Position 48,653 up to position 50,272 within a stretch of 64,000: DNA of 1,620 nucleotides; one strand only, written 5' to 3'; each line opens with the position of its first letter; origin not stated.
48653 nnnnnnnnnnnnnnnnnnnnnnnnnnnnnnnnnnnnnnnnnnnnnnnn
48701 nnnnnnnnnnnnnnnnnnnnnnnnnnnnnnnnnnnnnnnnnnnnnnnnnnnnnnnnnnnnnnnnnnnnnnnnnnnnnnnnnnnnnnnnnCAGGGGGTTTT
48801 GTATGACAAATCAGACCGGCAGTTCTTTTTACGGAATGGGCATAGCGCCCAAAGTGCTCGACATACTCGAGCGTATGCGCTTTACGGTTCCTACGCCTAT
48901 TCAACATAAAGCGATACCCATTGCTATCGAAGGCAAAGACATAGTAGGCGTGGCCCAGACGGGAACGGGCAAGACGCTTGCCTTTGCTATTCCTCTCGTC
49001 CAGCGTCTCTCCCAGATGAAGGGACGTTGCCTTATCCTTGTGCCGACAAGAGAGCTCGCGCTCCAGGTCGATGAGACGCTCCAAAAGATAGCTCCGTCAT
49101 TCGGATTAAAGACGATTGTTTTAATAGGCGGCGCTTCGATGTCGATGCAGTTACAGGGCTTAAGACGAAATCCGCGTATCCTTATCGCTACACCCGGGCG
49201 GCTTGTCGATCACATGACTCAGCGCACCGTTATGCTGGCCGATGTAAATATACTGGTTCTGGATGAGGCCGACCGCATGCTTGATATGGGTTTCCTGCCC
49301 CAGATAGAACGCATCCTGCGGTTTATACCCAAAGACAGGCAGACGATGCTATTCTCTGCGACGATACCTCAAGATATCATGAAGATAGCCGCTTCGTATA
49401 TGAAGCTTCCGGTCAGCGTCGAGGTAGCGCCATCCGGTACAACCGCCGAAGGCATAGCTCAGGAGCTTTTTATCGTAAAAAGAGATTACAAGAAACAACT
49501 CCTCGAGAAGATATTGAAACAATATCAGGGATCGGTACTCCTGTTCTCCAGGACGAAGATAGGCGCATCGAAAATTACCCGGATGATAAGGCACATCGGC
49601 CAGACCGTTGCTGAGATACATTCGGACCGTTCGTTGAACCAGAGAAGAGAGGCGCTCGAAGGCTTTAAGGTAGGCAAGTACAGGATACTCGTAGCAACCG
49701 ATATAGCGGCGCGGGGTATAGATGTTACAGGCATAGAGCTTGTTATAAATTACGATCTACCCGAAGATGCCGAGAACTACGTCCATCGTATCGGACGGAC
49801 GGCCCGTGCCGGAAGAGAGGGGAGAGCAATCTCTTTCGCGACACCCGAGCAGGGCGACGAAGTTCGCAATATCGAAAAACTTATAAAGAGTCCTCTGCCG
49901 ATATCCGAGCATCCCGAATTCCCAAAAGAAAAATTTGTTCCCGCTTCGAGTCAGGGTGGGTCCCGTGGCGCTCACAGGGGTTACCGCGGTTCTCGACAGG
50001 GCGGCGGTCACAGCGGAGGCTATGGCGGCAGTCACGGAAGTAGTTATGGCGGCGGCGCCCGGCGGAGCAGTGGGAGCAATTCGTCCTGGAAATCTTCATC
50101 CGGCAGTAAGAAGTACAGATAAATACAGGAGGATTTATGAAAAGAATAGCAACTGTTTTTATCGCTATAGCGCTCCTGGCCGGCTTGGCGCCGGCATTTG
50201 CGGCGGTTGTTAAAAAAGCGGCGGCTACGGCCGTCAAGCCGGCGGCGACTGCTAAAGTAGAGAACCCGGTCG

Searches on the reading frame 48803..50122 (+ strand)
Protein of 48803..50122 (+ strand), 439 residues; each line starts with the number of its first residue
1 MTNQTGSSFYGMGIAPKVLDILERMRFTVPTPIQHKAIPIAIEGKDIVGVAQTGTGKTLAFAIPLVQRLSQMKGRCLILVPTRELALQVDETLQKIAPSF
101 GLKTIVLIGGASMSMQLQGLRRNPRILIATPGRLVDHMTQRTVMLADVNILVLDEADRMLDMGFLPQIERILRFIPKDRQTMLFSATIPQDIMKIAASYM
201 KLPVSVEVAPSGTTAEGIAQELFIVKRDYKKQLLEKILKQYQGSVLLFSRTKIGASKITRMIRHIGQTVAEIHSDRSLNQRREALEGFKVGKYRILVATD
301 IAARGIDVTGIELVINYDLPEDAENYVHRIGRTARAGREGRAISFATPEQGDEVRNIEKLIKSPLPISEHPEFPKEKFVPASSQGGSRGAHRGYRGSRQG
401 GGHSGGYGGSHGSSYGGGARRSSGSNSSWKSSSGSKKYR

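Call 69: search_protein_families(library=pfam, proteins=[window:48803-50122:+], max_evalue=0.00001)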
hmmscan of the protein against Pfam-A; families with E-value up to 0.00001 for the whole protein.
window:48803-50122:+ (439 aa): 3 families
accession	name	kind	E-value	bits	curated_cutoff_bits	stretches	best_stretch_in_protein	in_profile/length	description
PF00270.35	DEAD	-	1.2e-51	175.2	26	1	31-194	1-166/167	DEAD/DEAH box helicase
PF00271.37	Helicase_C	-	4.3e-30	104.6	23.5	1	230-337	2-110/110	Helicase conserved C-terminal domain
PF04851.21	ResIII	-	4.9e-09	36.8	22.5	1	45-189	24-163/164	Type III restriction enzyme, res subunit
